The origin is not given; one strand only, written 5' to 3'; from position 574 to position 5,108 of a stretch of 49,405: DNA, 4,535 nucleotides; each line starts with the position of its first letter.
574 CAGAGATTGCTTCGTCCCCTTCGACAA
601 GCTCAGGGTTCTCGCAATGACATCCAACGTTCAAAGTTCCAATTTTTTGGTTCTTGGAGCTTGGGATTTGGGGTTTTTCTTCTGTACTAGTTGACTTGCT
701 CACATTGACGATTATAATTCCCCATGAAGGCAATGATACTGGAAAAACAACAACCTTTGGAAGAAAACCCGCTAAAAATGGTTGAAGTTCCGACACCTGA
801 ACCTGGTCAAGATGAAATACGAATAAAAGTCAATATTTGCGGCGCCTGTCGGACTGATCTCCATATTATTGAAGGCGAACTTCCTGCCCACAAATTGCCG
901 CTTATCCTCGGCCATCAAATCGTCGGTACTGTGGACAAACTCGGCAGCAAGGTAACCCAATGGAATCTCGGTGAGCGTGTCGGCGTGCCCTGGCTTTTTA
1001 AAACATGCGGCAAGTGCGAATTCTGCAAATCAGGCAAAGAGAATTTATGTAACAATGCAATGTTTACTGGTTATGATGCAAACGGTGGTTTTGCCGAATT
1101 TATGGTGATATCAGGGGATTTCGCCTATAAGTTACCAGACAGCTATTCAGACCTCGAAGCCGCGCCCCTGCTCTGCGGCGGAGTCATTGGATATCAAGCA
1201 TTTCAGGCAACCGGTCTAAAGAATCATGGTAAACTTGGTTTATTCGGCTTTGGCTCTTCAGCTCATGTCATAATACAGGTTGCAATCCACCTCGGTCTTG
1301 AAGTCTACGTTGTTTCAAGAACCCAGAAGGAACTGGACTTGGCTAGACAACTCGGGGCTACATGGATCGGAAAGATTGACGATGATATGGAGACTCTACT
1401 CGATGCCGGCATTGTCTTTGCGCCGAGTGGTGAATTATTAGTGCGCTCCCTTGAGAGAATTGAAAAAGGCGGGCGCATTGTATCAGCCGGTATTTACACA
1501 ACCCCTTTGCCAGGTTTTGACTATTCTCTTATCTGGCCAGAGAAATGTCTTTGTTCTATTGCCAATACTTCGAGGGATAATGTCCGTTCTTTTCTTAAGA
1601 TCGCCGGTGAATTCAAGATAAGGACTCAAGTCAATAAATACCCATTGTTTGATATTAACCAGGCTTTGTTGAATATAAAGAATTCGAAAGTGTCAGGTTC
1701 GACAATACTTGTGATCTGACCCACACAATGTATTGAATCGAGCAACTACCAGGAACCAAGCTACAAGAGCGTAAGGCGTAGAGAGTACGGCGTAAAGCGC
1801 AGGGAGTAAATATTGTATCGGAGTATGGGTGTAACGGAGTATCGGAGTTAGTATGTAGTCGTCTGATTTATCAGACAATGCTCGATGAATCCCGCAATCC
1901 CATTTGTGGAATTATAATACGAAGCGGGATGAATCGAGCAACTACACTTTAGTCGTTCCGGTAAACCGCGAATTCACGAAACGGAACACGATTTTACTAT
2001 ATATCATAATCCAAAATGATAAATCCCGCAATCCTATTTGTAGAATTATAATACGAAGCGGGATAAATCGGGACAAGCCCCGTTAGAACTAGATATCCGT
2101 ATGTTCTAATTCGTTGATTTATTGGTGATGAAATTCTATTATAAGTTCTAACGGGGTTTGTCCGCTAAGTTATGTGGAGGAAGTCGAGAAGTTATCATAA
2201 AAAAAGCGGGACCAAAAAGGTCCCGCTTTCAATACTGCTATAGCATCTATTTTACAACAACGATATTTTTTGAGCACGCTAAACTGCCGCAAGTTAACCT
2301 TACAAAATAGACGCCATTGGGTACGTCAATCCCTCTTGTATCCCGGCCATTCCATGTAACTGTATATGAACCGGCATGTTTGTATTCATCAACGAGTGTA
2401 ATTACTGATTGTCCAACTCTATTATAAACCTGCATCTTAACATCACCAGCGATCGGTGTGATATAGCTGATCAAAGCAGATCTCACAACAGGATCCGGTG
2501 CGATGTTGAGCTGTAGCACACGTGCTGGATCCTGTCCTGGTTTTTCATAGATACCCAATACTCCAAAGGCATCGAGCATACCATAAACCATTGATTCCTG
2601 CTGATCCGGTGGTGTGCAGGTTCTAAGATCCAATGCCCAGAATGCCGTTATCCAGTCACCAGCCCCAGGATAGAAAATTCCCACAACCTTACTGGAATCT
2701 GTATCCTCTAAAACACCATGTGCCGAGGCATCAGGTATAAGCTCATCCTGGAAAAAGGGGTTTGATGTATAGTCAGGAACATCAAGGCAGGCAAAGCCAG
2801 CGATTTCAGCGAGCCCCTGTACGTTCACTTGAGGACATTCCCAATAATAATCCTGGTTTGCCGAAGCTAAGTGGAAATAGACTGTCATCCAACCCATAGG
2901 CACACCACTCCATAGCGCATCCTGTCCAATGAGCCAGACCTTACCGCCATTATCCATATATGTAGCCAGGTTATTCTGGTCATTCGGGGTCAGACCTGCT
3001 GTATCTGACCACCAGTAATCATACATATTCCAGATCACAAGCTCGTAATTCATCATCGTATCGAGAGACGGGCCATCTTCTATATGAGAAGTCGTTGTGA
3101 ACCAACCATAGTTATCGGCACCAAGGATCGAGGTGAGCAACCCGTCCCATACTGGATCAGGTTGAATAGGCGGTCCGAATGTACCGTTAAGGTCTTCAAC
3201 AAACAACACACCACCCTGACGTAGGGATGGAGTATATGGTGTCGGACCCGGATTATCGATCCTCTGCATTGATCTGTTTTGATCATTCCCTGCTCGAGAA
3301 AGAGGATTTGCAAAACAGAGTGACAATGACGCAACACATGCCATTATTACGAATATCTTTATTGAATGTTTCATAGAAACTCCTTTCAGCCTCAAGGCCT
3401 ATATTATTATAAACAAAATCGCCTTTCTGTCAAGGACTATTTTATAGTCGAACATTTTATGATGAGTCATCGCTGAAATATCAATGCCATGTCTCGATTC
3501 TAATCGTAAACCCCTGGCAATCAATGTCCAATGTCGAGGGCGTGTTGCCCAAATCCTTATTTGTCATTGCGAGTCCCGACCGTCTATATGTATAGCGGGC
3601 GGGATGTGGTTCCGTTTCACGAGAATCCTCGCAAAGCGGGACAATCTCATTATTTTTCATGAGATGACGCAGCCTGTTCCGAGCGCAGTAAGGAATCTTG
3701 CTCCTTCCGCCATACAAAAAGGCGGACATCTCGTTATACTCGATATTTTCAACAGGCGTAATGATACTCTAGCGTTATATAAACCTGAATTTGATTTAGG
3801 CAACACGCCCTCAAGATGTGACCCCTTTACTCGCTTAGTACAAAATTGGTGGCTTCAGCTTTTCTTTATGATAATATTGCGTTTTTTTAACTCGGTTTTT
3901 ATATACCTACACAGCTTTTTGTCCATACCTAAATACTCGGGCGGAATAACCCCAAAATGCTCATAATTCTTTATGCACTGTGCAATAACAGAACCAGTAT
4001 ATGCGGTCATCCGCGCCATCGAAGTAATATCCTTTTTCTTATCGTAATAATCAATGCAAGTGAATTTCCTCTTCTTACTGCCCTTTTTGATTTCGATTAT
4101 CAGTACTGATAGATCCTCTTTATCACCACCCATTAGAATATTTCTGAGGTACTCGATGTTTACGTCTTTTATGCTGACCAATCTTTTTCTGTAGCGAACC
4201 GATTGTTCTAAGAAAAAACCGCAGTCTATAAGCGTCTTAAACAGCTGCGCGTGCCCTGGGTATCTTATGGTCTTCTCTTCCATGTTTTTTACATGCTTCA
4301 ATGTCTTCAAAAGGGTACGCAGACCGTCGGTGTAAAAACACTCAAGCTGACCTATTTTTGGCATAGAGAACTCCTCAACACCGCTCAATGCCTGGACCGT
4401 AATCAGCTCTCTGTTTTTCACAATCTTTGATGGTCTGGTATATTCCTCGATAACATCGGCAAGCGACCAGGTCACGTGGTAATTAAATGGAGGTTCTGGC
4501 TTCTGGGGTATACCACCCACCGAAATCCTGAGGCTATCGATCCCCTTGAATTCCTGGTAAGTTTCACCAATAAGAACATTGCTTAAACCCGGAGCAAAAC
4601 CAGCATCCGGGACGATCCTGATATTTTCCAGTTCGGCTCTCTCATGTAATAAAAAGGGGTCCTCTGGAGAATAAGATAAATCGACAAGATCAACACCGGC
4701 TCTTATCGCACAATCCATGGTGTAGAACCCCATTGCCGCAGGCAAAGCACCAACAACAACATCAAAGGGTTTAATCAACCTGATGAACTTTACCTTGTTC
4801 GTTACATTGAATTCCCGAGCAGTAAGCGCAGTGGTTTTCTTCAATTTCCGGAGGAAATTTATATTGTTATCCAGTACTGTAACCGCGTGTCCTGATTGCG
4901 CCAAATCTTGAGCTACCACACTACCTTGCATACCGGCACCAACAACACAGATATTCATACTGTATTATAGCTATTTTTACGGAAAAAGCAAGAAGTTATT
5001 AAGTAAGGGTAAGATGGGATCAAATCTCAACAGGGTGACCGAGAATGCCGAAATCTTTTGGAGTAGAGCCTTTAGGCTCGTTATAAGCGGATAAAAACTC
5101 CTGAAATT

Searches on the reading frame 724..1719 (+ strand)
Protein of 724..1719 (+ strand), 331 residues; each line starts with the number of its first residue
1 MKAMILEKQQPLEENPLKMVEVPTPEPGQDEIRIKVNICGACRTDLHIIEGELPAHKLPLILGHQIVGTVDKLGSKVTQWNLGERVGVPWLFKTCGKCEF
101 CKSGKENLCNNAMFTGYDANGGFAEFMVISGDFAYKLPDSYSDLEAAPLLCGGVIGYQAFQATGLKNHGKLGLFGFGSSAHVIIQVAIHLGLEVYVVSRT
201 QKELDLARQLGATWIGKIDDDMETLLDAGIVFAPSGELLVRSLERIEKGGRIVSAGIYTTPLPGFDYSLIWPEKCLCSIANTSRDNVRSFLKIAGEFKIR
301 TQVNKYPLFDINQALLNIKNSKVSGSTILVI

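Call 27: search_protein_families(library=pfam, proteins=[window:724-1719:+], max_evalue=0.00001)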
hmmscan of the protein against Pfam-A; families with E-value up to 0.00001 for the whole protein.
window:724-1719:+ (331 aa): 2 families
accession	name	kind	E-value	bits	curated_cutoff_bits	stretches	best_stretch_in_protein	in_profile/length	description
PF08240.17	ADH_N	-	1.3e-30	106.1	23.5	1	28-139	1-104/104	Alcohol dehydrogenase GroES-like domain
PF00107.32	ADH_zinc_N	-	2.7e-09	37.5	31.8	1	181-268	4-100/129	Zinc-binding dehydrogenase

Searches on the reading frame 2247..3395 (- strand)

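Call 27: search_protein_families(library=pfam, proteins=[window:2247-3395:-], max_evalue=0.00001)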
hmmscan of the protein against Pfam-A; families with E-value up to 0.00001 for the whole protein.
window:2247-3395:- (382 aa): 1 family
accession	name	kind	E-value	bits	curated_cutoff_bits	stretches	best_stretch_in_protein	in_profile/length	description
PF13860.13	FlgD_ig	-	1e-07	32.3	27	1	312-368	18-74/79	FlgD Ig-like domain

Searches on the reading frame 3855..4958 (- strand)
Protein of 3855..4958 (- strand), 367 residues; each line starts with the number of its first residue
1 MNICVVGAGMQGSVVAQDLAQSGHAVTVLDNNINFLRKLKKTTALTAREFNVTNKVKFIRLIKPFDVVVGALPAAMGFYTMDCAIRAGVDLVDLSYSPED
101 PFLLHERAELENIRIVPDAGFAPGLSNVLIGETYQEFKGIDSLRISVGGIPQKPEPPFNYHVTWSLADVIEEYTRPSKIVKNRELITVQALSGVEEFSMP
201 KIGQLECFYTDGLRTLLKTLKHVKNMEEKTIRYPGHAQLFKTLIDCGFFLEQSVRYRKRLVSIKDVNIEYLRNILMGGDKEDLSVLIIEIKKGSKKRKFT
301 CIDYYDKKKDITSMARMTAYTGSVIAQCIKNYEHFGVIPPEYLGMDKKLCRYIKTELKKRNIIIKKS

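Call 6: search_protein_families(library=pfam, proteins=[window:3855-4958:-], max_evalue=0.01)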
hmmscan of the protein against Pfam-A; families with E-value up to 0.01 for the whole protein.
window:3855-4958:- (367 aa): 18 families
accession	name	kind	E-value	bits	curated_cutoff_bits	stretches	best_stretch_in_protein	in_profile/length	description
PF16653.10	Sacchrp_dh_C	-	2.4e-32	113.5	31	1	120-361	1-264/265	Saccharopine dehydrogenase C-terminal domain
PF03435.24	Sacchrp_dh_NADP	-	4.7e-13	50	25.1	1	3-101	1-114/129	Saccharopine dehydrogenase NADP binding domain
PF00070.33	Pyr_redox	-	5.8e-06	27.2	22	1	3-59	2-58/82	Pyridine nucleotide-disulphide oxidoreductase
PF03721.20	UDPG_MGDP_dh_N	-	1e-05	25.6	27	1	1-42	1-42/187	UDP-glucose/GDP-mannose dehydrogenase family, NAD binding domain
PF01262.27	AlaDh_PNT_C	-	2.2e-05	24.4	23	1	2-72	30-100/214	Alanine dehydrogenase/PNT, C-terminal domain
PF13450.12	NAD_binding_8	-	9.4e-05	23.1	21.9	1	5-32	1-28/68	NAD(P)-binding Rossmann-like domain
PF02737.24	3HCDH_N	-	9.5e-05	22.8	22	1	3-51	2-50/180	3-hydroxyacyl-CoA dehydrogenase, NAD binding domain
PF01266.30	DAO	-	0.00016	21.7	27.9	1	3-32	2-31/353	FAD dependent oxidoreductase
PF03486.20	HI0933_like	-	0.00018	21.5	50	1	2-63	2-61/244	HI0933-like protein Rossmann domain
PF01370.27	Epimerase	-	0.00026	20.9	20.9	1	3-71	1-71/240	NAD dependent epimerase/dehydratase family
PF02558.23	ApbA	-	0.00029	20.9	22.2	1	3-42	1-39/150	Ketopantoate reductase PanE/ApbA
PF07992.20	Pyr_redox_2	-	0.00047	20.1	26.1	1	2-59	144-201/291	Pyridine nucleotide-disulphide oxidoreductase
PF02254.24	TrkA_N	-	0.00065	20.4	23.8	1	3-43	1-41/116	TrkA-N domain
PF03807.23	F420_oxidored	-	0.0033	18.4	21.6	1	3-51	2-52/94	NADP oxidoreductase coenzyme F420-dependent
PF13460.12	NAD_binding_10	-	0.0035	17.7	27.2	1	8-74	3-70/184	NAD(P)H-binding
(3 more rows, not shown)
